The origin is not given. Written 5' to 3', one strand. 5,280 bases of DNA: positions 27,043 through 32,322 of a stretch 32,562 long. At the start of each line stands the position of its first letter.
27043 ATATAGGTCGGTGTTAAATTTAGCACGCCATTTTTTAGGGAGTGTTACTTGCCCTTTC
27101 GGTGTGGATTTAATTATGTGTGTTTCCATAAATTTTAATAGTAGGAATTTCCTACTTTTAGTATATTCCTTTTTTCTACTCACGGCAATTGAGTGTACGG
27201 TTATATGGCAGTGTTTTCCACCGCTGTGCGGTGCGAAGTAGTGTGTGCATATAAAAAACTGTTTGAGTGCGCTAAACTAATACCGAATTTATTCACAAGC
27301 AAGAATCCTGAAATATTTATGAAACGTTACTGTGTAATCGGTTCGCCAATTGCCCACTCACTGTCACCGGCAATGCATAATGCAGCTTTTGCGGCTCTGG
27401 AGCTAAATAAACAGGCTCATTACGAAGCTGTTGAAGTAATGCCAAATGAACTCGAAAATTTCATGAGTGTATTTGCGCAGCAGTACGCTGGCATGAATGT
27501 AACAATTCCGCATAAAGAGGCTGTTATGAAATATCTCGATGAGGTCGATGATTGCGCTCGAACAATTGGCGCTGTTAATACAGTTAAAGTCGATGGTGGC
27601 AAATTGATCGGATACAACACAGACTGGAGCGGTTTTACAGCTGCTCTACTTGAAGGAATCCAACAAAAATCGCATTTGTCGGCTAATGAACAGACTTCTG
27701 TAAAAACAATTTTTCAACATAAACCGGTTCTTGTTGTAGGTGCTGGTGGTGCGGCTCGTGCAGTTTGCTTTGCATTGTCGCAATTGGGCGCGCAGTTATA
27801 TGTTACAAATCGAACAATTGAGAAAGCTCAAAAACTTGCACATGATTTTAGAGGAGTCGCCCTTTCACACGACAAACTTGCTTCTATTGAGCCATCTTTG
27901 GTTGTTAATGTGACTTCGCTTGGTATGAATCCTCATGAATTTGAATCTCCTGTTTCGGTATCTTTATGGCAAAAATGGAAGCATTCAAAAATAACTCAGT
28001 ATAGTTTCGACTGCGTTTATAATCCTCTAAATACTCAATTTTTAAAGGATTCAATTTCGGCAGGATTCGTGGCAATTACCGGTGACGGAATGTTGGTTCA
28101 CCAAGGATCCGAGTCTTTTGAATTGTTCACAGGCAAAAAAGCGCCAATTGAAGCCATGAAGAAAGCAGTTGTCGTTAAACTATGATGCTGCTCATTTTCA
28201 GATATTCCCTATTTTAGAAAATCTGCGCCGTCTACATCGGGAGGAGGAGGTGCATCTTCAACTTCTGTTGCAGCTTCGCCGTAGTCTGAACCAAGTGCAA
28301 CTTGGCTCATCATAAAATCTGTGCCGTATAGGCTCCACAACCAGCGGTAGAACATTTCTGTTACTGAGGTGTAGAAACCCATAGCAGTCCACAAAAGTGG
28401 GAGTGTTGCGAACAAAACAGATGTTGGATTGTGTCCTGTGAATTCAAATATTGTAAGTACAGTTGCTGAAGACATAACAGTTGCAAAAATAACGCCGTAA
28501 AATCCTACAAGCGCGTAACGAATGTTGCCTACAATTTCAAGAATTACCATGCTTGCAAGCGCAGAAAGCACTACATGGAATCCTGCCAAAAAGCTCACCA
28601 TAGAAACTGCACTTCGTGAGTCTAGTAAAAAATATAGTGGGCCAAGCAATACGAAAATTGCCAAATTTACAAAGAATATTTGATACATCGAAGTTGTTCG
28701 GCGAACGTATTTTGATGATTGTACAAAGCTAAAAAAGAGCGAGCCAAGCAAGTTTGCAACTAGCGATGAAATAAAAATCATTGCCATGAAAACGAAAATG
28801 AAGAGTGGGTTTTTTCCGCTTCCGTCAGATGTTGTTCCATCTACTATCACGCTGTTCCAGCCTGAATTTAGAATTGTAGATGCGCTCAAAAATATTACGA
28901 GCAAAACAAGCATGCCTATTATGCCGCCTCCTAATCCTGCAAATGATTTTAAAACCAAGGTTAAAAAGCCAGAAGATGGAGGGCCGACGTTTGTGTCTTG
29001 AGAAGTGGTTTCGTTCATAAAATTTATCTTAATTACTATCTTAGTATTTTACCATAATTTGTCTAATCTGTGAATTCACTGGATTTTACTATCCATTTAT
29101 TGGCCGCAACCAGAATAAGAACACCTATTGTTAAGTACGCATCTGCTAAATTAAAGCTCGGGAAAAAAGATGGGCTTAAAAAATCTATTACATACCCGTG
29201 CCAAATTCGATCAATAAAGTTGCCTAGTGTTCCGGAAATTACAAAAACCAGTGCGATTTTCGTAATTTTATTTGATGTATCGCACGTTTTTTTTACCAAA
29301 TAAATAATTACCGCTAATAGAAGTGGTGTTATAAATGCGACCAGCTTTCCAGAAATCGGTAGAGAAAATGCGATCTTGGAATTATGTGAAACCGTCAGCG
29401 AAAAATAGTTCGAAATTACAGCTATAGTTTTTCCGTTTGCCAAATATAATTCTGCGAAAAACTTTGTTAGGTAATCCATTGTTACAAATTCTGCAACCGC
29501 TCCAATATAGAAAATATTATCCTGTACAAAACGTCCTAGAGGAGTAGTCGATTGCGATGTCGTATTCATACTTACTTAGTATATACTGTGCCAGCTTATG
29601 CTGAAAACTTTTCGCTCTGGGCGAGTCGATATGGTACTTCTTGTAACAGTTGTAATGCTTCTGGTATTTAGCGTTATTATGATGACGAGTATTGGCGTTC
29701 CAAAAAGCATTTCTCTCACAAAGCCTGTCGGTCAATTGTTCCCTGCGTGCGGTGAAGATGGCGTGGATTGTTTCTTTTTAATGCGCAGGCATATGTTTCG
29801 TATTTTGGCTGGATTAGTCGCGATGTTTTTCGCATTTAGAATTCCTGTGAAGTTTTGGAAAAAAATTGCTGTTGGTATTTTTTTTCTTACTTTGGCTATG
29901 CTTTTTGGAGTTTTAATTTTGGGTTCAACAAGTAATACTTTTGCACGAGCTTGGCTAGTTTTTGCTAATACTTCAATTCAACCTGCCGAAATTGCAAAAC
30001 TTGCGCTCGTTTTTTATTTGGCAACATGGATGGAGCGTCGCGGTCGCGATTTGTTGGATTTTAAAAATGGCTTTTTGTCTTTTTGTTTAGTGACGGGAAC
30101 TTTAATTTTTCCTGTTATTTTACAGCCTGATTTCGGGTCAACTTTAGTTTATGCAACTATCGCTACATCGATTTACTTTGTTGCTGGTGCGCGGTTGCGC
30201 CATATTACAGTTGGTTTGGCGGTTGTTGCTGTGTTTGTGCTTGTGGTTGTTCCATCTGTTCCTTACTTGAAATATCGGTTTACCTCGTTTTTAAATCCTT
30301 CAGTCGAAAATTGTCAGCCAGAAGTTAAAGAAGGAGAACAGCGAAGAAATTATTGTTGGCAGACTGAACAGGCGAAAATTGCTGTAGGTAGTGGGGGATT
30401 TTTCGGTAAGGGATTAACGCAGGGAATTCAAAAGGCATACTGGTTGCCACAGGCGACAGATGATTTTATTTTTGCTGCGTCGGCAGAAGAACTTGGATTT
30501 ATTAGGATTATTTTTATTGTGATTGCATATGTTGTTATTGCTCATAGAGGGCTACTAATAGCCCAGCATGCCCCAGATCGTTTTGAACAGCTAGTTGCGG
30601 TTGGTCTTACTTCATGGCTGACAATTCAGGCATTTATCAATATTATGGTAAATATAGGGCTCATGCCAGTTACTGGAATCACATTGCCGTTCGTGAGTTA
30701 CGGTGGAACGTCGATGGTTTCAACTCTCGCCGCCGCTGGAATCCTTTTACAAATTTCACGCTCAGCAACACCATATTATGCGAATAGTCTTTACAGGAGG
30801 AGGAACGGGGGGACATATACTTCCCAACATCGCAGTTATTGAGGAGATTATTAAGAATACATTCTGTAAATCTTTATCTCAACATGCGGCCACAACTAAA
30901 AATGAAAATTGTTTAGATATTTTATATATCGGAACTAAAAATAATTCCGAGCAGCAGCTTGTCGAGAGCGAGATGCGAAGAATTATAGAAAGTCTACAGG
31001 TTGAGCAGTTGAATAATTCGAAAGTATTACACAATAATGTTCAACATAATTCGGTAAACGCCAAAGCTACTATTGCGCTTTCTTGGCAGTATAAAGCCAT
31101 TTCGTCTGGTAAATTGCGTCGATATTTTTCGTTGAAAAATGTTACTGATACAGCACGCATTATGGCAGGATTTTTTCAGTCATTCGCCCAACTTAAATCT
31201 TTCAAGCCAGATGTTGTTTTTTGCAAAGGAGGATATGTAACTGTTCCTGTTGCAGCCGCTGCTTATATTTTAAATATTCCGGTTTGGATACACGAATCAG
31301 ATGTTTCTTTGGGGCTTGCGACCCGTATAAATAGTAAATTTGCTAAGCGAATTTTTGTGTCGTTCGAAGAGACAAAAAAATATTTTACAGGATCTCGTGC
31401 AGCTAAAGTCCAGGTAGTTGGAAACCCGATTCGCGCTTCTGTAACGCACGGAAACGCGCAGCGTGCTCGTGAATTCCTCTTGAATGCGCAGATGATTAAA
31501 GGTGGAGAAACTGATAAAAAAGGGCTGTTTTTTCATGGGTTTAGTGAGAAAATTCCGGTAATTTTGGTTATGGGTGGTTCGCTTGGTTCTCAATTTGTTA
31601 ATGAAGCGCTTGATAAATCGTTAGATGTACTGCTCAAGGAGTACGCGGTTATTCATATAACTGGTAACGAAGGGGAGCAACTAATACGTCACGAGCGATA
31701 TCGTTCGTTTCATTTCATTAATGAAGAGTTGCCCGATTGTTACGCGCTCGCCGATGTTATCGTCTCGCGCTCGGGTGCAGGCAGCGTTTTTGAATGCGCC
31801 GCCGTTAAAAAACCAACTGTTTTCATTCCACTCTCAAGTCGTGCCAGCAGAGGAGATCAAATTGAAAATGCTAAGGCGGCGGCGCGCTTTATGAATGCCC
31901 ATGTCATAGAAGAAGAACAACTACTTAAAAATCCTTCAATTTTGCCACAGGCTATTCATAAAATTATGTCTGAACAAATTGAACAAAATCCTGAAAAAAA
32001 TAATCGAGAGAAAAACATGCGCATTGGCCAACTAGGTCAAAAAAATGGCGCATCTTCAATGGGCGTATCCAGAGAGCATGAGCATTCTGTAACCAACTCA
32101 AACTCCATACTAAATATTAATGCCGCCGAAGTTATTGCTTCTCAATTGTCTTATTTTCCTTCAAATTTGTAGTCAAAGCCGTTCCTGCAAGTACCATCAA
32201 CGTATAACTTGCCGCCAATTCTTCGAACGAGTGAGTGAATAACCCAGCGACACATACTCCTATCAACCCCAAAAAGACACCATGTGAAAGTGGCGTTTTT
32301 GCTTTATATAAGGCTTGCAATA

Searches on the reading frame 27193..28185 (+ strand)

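Call 8: search_protein_families(library=pfam, proteins=[window:27193-28185:+], max_evalue=0.01)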
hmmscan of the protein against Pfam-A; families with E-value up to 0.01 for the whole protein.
window:27193-28185:+ (330 aa): 3 families
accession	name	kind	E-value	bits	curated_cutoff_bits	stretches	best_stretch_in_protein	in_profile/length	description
PF08501.16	Shikimate_dh_N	-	2.3e-29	101.9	27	1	48-131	1-83/83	Shikimate dehydrogenase substrate binding domain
PF18317.6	SDH_C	-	2.6e-12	46.7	25.8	1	299-326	3-30/31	Shikimate 5'-dehydrogenase C-terminal domain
PF01488.26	Shikimate_DH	-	1.8e-09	38.2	24.3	1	174-233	10-70/138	Shikimate / quinate 5-dehydrogenase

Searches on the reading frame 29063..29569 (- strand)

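Call 8: search_protein_families(library=pfam, proteins=[window:29063-29569:-], max_evalue=0.01)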
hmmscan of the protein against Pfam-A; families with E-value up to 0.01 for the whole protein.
window:29063-29569:- (168 aa): 1 family
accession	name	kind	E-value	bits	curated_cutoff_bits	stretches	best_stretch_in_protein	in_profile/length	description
PF01252.23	Peptidase_A8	-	3.5e-29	102.3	25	1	28-155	5-138/142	Signal peptidase (SPase) II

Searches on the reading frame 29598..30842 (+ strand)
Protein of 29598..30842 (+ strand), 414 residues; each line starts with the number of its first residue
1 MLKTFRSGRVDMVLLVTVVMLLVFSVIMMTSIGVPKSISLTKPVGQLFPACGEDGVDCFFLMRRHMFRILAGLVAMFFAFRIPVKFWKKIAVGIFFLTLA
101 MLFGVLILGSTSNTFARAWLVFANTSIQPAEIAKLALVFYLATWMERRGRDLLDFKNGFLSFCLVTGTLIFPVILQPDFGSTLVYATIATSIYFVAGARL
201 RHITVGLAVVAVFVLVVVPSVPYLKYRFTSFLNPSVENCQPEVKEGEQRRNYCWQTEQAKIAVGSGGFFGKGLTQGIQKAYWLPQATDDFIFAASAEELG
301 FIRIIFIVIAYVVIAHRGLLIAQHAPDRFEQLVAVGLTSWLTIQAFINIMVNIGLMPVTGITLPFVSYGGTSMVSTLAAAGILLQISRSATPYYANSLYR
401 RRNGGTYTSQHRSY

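Call 8: search_protein_families(library=pfam, proteins=[window:29598-30842:+], max_evalue=0.01)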
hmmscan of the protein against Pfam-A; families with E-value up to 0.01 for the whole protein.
window:29598-30842:+ (414 aa): 1 family
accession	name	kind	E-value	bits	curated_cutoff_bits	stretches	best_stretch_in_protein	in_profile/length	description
PF01098.24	FTSW_RODA_SPOVE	-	1e-83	281.7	26.4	1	14-390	3-354/356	Cell cycle protein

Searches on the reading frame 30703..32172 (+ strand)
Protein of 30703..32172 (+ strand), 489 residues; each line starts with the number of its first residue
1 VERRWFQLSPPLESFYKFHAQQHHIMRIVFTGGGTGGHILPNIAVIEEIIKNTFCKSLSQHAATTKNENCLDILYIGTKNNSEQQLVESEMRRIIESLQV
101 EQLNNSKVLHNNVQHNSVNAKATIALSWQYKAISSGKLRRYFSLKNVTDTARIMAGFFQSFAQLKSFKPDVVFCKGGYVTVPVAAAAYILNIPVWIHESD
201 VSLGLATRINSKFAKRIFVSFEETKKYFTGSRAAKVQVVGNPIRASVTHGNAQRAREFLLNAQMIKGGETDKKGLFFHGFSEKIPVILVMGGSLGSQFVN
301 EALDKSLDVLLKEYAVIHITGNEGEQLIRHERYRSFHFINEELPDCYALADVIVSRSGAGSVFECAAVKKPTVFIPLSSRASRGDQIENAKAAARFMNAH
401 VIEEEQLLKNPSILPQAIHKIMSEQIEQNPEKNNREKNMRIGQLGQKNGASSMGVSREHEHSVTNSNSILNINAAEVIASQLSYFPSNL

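Call 8: search_protein_families(library=pfam, proteins=[window:30703-32172:+], max_evalue=0.01)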
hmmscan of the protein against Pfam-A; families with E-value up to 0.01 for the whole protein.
window:30703-32172:+ (489 aa): 4 families
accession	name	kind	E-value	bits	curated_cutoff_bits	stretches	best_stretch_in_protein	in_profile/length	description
PF03033.26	Glyco_transf_28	-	2.9e-26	92.6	26.2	1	28-218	1-138/139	Glycosyltransferase family 28 N-terminal domain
PF04101.22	Glyco_tran_28_C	-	8.3e-26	91.4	22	1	286-434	1-153/166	Glycosyltransferase family 28 C-terminal domain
PF08660.17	Alg14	-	0.00095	19.6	27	1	89-197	12-122/171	Oligosaccharide biosynthesis protein Alg14 like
PF02350.25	Epimerase_2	-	0.0067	15.8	30.6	0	150-195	52-95/347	UDP-N-acetylglucosamine 2-epimerase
